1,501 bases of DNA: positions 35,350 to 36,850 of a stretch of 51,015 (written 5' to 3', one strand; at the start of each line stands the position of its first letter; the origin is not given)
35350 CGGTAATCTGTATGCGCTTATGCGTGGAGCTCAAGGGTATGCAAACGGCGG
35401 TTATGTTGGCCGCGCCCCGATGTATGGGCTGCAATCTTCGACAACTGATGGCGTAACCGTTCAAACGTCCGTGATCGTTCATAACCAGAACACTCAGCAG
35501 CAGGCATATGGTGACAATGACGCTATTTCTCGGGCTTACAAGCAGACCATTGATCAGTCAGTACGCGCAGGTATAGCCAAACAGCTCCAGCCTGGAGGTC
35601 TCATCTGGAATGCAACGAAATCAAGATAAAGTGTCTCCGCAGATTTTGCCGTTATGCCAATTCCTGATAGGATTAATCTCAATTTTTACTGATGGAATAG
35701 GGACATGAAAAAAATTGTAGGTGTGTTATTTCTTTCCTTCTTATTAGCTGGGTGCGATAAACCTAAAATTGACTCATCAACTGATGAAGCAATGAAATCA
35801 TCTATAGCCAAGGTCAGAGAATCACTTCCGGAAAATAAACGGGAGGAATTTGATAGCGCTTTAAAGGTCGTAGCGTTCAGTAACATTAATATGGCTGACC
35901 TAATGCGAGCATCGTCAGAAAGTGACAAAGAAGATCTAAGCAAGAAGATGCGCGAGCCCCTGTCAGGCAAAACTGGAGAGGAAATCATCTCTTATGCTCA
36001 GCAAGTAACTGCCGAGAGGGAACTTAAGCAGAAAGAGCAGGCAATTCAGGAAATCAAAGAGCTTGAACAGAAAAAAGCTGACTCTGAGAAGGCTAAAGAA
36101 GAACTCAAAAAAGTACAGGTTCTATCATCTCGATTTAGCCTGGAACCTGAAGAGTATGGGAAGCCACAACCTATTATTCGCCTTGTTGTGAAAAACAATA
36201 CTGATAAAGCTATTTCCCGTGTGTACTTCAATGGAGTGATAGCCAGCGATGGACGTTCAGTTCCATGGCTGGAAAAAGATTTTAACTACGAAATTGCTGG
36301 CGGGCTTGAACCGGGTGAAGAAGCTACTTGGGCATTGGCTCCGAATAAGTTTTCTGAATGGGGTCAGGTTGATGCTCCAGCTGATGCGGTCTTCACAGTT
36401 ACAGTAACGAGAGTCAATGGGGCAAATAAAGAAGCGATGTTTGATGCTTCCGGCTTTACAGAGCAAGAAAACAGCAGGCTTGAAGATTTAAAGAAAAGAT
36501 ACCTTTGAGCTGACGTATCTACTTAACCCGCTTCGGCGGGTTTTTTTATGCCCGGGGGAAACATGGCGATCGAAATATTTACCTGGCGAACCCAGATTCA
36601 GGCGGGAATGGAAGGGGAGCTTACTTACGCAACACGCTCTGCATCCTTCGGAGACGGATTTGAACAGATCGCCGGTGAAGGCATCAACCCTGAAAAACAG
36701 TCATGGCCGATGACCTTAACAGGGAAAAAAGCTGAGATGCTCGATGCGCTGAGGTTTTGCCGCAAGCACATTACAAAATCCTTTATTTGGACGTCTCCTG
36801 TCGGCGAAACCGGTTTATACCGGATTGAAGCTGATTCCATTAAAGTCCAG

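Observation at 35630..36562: Lipoprotein moron inserted between tape-measure (H) and M genes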

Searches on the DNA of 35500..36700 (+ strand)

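Call 8: search_dna_similar(query=window:35500-36700:+, collection=phages, mode=near, max_rows=25)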
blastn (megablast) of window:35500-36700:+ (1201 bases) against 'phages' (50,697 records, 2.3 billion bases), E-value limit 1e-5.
Records with a match: 1; places in all: 1; records where one place covers at least 80% of the query: 1.
Best place of each record, by identity: 95-99% 1.
By first word of the organism name: Escherichia 1.
By host as written in the record: Escherichia coli 1.
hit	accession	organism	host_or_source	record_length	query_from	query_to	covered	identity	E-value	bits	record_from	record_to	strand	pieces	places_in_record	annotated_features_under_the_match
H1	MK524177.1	Escherichia phage PHB10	Escherichia coli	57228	1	1201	100%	98.0%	0e+0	2084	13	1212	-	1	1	putative lipoprotein | tail length tape-measure protein 1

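Call 9: search_dna_similar(query=window:35500-36700:+, collection=ecoli_genomes, mode=near, max_rows=25)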
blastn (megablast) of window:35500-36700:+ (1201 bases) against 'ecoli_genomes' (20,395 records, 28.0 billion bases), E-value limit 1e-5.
No match.

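Call 10: get_annotated_region(hit=H1, flank=8000)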
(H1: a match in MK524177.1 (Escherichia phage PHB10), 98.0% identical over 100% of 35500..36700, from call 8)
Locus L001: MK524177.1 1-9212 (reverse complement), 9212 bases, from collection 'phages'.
description: Escherichia phage PHB10, complete genome.
organism: Escherichia phage PHB10 (NCBI taxid 2530035)
taxonomy: Viruses; Duplodnaviria; Heunggongvirae; Uroviricota; Caudoviricetes
host: Escherichia coli; source: -; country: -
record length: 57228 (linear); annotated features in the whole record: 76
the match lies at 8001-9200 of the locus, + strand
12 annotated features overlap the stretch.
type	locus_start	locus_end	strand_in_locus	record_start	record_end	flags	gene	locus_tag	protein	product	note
CDS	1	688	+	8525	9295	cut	-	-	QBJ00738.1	hypothetical protein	-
CDS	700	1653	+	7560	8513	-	-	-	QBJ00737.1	hypothetical protein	-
CDS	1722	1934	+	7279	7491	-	-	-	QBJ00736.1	hypothetical protein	-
CDS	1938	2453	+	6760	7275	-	-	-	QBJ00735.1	hypothetical protein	-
CDS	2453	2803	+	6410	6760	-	-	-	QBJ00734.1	hypothetical protein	-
CDS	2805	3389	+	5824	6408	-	-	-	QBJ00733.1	hypothetical protein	-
CDS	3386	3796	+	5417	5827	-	-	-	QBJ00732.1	hypothetical protein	-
CDS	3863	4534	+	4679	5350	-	-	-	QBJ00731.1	major tail protein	-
CDS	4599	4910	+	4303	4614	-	-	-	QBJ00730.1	hypothetical protein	-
CDS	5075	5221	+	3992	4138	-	-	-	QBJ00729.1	hypothetical protein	-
CDS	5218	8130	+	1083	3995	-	-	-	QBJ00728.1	tail length tape-measure protein 1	-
CDS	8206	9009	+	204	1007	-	-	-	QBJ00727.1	putative lipoprotein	-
